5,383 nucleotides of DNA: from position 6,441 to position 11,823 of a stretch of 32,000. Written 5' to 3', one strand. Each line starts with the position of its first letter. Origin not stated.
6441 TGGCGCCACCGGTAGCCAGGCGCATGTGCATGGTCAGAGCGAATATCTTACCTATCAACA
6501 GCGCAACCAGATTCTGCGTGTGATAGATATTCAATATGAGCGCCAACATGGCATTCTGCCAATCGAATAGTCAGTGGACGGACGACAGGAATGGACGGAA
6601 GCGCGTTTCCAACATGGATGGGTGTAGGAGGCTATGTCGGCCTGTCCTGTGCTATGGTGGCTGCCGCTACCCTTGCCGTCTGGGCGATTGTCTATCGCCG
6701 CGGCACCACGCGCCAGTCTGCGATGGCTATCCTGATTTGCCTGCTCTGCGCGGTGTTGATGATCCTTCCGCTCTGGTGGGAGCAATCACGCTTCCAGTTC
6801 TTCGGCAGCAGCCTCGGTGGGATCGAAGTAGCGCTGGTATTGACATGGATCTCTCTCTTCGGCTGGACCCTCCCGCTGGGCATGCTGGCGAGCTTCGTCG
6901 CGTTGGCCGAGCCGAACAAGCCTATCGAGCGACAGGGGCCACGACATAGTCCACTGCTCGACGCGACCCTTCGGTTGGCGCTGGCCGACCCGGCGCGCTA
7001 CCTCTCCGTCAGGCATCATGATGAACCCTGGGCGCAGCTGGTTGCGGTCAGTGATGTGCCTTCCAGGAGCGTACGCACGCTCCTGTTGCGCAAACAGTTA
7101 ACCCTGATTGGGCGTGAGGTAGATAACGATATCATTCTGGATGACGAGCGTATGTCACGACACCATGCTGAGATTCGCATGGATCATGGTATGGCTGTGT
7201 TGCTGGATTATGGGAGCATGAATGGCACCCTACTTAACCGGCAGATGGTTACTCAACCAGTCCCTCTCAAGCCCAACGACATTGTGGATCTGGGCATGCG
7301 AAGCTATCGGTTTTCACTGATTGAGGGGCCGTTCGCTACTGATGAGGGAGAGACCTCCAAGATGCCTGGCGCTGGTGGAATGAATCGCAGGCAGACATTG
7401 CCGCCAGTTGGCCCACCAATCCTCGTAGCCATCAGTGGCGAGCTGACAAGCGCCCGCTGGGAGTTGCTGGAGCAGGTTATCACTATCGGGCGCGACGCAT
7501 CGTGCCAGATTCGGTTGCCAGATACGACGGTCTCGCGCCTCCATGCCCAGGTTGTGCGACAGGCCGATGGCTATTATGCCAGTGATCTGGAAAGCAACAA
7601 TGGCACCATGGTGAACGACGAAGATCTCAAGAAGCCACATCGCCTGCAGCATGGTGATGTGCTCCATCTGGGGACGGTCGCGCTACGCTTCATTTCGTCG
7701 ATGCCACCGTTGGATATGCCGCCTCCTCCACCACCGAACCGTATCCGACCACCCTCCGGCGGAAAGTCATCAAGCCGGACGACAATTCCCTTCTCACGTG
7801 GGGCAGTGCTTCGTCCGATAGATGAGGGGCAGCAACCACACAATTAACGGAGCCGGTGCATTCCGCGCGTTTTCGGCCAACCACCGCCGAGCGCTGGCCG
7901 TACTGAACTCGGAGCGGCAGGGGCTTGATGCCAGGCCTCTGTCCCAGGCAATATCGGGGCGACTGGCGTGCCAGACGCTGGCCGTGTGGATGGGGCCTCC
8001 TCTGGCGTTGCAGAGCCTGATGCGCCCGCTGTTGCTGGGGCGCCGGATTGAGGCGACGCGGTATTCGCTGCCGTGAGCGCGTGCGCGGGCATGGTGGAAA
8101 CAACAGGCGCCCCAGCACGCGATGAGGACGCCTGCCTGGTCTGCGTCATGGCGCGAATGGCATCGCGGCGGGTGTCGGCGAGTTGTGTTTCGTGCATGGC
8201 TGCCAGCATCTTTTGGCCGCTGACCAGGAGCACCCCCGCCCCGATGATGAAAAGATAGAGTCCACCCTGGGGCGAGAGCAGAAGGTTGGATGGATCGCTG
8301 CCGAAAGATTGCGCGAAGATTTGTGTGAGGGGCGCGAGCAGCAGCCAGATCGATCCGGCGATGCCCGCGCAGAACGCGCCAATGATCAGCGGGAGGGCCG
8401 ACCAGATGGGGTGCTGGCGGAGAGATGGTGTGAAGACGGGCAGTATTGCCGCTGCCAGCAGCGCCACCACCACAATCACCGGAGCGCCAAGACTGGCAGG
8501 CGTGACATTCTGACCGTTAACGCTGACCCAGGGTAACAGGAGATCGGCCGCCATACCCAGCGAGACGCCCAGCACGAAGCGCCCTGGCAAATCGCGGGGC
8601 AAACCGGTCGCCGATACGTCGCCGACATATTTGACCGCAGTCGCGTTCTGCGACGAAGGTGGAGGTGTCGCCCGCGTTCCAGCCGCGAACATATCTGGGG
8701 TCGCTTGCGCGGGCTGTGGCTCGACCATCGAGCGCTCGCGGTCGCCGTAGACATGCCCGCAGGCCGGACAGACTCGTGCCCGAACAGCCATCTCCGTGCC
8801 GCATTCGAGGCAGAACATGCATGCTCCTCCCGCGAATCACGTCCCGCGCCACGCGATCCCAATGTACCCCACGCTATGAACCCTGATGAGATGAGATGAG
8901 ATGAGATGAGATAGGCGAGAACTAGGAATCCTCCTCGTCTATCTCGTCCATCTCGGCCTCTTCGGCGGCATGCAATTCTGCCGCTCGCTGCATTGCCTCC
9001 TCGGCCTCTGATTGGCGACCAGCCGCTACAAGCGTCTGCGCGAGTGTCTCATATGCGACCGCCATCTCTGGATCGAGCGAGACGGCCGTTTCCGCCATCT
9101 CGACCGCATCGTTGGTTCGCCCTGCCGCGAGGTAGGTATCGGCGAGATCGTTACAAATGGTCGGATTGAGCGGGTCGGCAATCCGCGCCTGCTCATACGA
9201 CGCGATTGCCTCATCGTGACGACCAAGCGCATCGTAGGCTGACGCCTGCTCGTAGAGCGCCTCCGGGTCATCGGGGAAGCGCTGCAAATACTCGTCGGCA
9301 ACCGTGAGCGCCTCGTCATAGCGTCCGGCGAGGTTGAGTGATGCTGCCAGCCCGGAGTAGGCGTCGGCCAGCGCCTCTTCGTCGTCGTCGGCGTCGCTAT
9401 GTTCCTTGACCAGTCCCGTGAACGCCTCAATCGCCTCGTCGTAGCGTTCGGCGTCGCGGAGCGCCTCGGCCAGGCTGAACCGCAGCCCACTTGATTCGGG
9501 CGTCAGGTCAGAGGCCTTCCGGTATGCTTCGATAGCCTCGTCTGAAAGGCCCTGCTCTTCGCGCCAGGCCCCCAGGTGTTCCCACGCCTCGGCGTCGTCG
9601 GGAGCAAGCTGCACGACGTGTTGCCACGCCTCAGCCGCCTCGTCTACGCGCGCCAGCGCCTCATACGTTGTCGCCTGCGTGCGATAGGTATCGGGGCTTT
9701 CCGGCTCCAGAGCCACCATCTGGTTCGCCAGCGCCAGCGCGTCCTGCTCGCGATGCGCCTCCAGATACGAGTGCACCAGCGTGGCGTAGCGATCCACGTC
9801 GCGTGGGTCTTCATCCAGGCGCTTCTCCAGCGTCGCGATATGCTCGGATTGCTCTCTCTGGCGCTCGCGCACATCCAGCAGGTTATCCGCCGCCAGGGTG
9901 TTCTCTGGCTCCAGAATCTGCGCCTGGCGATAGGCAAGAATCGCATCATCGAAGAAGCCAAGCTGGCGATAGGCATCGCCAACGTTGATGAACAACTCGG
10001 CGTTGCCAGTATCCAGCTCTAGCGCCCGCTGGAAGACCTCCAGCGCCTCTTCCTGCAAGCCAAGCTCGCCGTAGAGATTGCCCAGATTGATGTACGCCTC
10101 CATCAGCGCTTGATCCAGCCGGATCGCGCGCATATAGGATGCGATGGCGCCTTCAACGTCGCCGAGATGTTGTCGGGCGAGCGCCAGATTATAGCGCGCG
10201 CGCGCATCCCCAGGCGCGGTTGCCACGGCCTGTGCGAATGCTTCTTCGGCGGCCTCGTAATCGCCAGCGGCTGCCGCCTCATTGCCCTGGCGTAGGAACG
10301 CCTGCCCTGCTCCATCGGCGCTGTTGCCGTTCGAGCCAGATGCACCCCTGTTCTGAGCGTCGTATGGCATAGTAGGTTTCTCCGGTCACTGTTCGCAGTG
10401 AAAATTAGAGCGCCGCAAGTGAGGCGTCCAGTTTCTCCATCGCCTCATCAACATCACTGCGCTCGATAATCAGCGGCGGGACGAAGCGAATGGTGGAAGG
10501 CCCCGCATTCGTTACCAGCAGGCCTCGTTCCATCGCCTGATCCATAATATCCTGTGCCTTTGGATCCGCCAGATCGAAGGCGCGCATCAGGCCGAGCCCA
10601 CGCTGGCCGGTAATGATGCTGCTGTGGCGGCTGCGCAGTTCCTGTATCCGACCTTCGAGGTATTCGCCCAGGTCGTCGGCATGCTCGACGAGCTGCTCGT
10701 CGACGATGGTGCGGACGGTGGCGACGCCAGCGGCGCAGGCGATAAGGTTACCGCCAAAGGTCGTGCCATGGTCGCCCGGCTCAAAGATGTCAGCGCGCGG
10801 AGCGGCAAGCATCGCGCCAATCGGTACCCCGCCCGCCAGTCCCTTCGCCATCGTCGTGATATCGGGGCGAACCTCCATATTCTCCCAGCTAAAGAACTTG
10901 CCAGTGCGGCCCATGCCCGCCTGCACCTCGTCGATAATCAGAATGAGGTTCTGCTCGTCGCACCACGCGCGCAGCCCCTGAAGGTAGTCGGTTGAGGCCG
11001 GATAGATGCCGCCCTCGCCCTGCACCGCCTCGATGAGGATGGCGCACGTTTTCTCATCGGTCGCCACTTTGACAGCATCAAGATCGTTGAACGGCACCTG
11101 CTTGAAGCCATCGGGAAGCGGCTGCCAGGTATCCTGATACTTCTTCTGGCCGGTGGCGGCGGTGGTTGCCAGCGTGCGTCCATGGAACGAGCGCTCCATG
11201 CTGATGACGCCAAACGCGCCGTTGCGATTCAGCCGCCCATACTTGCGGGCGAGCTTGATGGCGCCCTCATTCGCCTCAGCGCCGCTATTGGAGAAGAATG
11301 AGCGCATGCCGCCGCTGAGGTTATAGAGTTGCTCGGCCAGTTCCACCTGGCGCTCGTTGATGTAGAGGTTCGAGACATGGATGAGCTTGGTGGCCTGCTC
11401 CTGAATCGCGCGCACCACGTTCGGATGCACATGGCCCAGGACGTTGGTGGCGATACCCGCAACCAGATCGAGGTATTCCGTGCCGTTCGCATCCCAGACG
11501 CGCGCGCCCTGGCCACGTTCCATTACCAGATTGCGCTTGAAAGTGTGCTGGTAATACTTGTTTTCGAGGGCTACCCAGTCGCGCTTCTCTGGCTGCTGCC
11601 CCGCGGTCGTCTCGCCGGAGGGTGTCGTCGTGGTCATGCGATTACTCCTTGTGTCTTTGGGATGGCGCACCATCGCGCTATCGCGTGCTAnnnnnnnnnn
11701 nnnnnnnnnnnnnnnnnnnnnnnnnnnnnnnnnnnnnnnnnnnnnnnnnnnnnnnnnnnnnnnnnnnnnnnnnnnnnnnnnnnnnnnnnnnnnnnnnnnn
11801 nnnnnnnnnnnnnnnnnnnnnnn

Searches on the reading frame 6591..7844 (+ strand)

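Call 46: search_protein_families(library=pfam, proteins=[window:6591-7844:+], max_evalue=0.0001)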
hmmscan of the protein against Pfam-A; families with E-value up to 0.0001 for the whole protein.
window:6591-7844:+ (418 aa): 2 families
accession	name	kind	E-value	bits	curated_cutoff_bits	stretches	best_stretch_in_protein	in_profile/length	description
PF00498.31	FHA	-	1.2e-40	138.2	20.7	2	297-361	1-67/67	FHA domain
PF16697.10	Yop-YscD_cpl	-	1.5e-30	105.8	33.2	2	281-367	3-90/94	Inner membrane component of T3SS, cytoplasmic domain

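Call 65: search_protein_families(library=padloc, proteins=[window:6591-7844:+], max_evalue=0.001)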
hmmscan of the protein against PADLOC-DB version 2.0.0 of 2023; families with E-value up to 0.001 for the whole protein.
window:6591-7844:+ (418 aa): 0 families

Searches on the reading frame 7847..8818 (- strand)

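Call 9: search_protein_families(library=pfam, proteins=[window:7847-8818:-], max_evalue=0.001)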
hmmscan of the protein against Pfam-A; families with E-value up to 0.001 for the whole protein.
window:7847-8818:- (324 aa): 1 family
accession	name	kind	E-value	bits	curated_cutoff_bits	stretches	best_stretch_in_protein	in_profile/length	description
PF13240.11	Zn_Ribbon_1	-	0.00018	21.6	25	1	2-22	1-21/23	zinc-ribbon domain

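Call 65: search_protein_families(library=padloc, proteins=[window:7847-8818:-], max_evalue=0.001)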
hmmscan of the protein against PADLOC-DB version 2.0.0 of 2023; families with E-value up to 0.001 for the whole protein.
window:7847-8818:- (324 aa): 0 families

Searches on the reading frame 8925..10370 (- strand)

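Call 9: search_protein_families(library=pfam, proteins=[window:8925-10370:-], max_evalue=0.001)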
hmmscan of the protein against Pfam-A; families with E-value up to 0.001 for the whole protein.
window:8925-10370:- (482 aa): 28 families (the best 25 are shown)
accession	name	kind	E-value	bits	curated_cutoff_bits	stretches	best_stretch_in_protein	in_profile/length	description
PF07719.23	TPR_2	-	5.1e-51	167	27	3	91-122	2-33/34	Tetratricopeptide repeat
PF00515.34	TPR_1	-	3e-46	153.9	27.8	3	91-120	2-31/34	Tetratricopeptide repeat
PF13181.12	TPR_8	-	3.6e-42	139.3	25.7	3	91-120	2-31/34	Tetratricopeptide repeat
PF13432.12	TPR_16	-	4.2e-40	136.2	32.7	6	348-403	10-65/65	Tetratricopeptide repeat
PF13428.12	TPR_14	-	1.1e-39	131.3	23.5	3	336-376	2-42/44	Tetratricopeptide repeat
PF13414.12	TPR_11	-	3.8e-36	122.9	26.8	3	69-104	7-42/42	TPR repeat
PF14559.12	TPR_19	-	4.8e-36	123.4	25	5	348-403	4-59/68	Tetratricopeptide repeat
PF13431.12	TPR_17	-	1.3e-34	116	24.4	0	359-390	3-34/34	Tetratricopeptide repeat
PF13424.12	TPR_12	-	4.6e-29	100.9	30.1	5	56-120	3-75/77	Tetratricopeptide repeat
PF13174.12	TPR_6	-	2.1e-22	78.6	26.3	0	370-395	1-26/33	Tetratricopeptide repeat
PF13176.12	TPR_7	-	1.9e-20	71.6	27.9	0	371-401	1-33/36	Tetratricopeptide repeat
PF13371.12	TPR_9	-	3.1e-17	62.8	35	2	200-262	3-65/73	Tetratricopeptide repeat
PF12895.13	ANAPC3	-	8.1e-17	61.7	27.2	1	349-395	3-49/82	Anaphase-promoting complex, cyclosome, subunit 3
PF23914.1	TPR_CcmH_CycH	-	1.2e-13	51.6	42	1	255-368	45-154/158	Cytochrome c-type biogenesis protein H TPR domain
PF25063.1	ARM_TT21_C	-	8.5e-12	45.8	35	1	163-324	25-194/209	Tetratricopeptide repeat protein 21 C-terminal ARM domain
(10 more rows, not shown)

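Call 65: search_protein_families(library=padloc, proteins=[window:8925-10370:-], max_evalue=0.001)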
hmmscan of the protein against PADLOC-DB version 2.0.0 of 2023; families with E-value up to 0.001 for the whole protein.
window:8925-10370:- (482 aa): 2 families
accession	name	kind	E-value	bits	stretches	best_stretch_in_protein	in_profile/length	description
PDLC04781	PDC-M71B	-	0.00012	19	0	378-429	358-409/515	-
PDLC01101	PrimPol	-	0.00092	16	0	39-146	16-102/490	adaptation polymerase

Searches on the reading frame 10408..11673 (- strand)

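Call 9: search_protein_families(library=pfam, proteins=[window:10408-11673:-], max_evalue=0.001)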
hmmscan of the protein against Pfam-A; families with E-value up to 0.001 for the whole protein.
window:10408-11673:- (422 aa): 1 family
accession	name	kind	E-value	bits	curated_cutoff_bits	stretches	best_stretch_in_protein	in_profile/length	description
PF00202.27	Aminotran_3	-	1.2e-115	386.9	30.5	1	48-417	10-401/403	Aminotransferase class-III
